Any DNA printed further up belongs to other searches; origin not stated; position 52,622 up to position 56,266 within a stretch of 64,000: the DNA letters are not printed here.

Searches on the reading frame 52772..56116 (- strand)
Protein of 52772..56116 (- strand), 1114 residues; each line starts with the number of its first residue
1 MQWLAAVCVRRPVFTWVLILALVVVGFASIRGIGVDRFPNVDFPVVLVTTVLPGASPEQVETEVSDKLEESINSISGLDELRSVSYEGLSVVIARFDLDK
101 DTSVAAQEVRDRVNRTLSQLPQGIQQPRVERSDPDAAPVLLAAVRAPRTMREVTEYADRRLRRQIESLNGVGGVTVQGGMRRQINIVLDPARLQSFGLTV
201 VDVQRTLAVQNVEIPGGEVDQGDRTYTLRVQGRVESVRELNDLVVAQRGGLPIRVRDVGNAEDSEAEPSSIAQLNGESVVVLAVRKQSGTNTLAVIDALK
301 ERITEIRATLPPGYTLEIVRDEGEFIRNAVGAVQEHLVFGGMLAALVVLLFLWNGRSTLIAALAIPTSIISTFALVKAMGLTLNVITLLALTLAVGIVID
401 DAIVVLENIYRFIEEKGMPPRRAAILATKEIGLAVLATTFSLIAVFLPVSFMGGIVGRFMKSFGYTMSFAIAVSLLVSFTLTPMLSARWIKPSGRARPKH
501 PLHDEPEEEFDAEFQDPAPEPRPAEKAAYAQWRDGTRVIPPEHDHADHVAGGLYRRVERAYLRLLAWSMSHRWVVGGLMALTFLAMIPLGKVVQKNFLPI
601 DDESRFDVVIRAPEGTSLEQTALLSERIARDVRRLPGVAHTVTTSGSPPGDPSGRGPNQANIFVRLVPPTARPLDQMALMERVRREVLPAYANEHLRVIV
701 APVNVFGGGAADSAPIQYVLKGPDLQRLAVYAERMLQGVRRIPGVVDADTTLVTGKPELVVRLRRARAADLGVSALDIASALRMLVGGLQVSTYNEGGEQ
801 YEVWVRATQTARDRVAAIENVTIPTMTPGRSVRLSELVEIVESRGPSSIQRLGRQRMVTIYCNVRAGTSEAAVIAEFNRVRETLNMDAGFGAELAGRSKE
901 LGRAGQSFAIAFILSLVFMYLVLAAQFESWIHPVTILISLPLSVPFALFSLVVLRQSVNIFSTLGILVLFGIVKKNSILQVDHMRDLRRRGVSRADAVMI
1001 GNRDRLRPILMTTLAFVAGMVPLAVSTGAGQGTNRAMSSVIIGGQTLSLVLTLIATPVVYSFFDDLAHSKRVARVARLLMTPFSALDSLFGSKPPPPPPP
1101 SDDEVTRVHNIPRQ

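Call 21: search_protein_families(library=pfam, proteins=[window:52772-56116:-], max_evalue=0.001)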
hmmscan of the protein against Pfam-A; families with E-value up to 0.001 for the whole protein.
window:52772-56116:- (1114 aa): 2 families
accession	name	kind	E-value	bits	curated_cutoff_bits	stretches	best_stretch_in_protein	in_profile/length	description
PF00873.25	ACR_tran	-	1.7e-264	880.6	28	2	6-495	3-495/1021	AcrB/AcrD/AcrF family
PF03176.21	MMPL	-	7e-07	28.9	20.5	1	338-496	163-305/333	MMPL family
